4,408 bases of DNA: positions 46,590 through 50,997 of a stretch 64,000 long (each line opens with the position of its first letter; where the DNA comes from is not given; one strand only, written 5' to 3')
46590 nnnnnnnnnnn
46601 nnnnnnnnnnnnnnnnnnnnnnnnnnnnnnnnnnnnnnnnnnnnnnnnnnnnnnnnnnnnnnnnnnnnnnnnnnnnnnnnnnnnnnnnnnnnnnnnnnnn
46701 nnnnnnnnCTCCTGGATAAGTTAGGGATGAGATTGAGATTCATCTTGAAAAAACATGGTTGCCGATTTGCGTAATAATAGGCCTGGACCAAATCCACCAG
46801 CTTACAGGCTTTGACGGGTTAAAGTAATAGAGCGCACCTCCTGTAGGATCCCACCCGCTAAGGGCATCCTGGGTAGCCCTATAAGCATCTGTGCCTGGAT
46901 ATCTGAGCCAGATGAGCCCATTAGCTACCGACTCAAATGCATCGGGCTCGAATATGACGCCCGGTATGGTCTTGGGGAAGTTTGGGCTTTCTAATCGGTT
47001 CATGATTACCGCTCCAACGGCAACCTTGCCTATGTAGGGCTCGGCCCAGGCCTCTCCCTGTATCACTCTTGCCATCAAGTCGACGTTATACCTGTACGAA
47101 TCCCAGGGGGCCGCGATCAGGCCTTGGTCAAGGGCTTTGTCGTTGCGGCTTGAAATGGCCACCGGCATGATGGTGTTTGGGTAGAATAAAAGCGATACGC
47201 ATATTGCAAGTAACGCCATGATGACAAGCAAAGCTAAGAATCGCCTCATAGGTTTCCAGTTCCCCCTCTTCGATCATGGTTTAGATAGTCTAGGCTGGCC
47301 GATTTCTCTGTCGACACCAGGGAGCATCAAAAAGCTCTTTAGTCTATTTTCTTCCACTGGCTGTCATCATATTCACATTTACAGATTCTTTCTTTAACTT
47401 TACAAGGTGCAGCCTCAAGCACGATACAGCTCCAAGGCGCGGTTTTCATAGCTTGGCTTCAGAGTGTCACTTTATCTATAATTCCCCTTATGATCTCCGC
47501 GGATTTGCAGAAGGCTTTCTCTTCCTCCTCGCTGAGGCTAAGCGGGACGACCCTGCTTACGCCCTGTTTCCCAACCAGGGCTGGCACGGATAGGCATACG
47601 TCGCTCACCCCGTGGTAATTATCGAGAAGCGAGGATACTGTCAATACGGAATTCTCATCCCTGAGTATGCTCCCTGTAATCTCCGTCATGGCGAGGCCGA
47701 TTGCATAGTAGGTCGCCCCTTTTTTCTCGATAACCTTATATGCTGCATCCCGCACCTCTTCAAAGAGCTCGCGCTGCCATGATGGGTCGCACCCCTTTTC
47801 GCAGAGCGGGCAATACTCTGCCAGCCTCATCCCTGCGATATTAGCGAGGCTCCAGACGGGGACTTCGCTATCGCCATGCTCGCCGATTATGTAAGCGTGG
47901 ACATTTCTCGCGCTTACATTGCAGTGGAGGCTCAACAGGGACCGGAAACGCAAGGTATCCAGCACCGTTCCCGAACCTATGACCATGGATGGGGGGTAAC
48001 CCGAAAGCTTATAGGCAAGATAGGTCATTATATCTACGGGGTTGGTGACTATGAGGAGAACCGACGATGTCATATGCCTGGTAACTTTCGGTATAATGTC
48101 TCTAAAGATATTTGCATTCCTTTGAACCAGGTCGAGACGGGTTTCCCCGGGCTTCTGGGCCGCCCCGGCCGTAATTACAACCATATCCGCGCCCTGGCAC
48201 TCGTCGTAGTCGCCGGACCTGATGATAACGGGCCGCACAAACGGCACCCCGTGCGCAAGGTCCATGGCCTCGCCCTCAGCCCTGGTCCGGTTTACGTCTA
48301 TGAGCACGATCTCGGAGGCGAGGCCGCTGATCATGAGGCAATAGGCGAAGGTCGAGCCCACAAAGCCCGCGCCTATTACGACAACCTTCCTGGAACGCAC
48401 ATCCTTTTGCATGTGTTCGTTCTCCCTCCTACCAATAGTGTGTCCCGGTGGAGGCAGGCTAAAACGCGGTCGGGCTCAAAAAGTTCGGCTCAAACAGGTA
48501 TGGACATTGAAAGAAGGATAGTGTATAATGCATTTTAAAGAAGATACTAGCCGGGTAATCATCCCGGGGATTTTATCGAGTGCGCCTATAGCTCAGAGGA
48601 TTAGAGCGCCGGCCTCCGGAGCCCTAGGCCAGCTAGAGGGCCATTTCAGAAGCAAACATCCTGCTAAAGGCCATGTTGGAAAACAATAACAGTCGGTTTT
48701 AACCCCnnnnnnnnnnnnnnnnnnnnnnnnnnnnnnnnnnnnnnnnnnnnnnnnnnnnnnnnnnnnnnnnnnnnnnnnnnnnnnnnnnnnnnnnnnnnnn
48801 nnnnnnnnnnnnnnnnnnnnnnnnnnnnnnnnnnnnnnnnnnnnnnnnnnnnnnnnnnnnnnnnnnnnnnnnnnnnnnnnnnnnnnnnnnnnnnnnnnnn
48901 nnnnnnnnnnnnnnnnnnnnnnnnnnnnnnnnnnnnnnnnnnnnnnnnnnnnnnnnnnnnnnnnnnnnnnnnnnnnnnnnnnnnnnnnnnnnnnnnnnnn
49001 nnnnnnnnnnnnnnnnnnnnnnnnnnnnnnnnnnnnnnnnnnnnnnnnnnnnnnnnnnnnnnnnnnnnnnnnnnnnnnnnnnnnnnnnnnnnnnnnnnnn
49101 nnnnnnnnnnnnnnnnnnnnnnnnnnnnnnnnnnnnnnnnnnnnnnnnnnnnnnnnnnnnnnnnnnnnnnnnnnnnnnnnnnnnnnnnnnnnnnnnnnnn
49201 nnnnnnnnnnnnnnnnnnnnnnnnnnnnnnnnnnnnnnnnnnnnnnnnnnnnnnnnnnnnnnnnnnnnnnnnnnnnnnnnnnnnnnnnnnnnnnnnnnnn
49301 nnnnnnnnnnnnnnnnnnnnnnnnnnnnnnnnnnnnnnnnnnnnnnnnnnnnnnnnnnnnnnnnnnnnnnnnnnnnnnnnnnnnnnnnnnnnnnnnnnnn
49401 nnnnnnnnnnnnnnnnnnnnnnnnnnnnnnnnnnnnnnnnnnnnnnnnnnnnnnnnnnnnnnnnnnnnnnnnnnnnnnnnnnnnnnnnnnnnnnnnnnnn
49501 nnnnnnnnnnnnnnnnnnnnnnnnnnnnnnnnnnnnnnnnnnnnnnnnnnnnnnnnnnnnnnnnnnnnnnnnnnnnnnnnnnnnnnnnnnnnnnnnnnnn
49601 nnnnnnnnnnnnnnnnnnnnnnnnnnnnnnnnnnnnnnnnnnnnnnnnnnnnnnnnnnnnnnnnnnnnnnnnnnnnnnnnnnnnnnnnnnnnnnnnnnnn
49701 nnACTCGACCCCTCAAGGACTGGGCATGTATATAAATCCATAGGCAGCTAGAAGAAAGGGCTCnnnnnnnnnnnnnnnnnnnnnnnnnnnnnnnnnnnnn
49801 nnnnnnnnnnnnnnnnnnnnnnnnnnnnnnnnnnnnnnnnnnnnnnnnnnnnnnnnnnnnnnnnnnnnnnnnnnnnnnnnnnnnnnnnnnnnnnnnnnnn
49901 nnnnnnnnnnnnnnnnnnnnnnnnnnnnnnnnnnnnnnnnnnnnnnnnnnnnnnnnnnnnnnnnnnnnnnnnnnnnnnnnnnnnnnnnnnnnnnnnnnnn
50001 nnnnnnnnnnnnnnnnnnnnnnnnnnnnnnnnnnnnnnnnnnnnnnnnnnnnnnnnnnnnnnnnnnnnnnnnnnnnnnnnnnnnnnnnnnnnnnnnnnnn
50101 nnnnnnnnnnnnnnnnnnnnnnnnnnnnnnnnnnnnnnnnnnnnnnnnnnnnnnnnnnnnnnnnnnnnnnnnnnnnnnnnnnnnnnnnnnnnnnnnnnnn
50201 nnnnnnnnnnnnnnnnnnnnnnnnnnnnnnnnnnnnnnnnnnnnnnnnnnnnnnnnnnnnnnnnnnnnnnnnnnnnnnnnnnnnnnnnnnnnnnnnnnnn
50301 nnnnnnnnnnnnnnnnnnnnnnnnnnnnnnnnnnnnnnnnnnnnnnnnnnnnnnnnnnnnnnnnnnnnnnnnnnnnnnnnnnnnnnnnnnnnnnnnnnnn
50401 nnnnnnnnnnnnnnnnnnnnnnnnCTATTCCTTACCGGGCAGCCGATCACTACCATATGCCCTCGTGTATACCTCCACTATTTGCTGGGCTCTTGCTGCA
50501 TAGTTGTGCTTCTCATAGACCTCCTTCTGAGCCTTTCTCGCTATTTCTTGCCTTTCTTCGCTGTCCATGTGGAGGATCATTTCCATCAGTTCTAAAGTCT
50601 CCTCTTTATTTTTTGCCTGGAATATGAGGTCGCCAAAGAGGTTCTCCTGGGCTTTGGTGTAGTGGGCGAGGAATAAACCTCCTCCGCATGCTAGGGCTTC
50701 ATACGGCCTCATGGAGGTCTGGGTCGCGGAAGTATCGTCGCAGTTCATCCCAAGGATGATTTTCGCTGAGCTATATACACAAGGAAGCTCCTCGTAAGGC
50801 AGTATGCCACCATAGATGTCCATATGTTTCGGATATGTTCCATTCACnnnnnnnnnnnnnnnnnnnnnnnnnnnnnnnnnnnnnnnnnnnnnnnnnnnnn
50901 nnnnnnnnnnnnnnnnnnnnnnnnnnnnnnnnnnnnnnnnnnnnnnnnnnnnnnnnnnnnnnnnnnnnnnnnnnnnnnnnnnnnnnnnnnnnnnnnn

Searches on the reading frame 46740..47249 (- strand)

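Call 45: search_protein_families(library=pfam, proteins=[window:46740-47249:-])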
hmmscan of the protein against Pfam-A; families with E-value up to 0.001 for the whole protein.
window:46740-47249:- (169 aa): 1 family
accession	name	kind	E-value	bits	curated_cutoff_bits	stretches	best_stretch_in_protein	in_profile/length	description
PF07486.17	Hydrolase_2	-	2.4e-33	115.2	27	1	70-167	2-99/100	Cell Wall Hydrolase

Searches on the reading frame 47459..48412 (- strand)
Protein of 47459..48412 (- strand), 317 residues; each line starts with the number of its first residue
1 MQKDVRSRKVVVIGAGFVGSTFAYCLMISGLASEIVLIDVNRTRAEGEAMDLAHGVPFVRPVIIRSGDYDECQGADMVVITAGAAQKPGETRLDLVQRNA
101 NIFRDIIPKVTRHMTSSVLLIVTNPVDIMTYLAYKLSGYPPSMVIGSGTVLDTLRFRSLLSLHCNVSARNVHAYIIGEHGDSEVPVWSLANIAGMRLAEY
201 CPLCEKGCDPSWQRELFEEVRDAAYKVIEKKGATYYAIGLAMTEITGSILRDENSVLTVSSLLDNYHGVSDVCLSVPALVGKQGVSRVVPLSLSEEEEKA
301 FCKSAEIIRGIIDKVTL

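Call 45: search_protein_families(library=pfam, proteins=[window:47459-48412:-])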
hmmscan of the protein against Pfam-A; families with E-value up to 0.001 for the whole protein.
window:47459-48412:- (317 aa): 3 families
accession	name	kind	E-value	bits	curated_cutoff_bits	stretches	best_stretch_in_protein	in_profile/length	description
PF00056.29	Ldh_1_N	-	7.4e-47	159.4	27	1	9-146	2-141/141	lactate/malate dehydrogenase, NAD binding domain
PF02866.23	Ldh_1_C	-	1.4e-41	142.8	22.6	1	149-315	1-170/174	lactate/malate dehydrogenase, alpha/beta C-terminal domain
PF00899.27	ThiF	-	0.00098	18.8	28.1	0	2-40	15-52/238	ThiF family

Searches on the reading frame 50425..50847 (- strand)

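Call 3: search_protein_families(library=ncbifam, proteins=[window:50425-50847:-])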
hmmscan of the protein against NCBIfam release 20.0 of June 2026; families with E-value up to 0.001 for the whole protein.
window:50425-50847:- (140 aa): 0 families

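Call 4: search_protein_families(library=padloc, proteins=[window:50425-50847:-])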
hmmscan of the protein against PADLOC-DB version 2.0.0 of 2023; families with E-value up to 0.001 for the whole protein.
window:50425-50847:- (140 aa): 0 families

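Call 45: search_protein_families(library=pfam, proteins=[window:50425-50847:-])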
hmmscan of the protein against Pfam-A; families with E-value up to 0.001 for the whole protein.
window:50425-50847:- (140 aa): 1 family
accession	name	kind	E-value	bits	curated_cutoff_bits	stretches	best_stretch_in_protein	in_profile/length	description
PF13524.12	Glyco_trans_1_2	-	5.9e-18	65.6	25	1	5-124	24-143/144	Glycosyl transferase-like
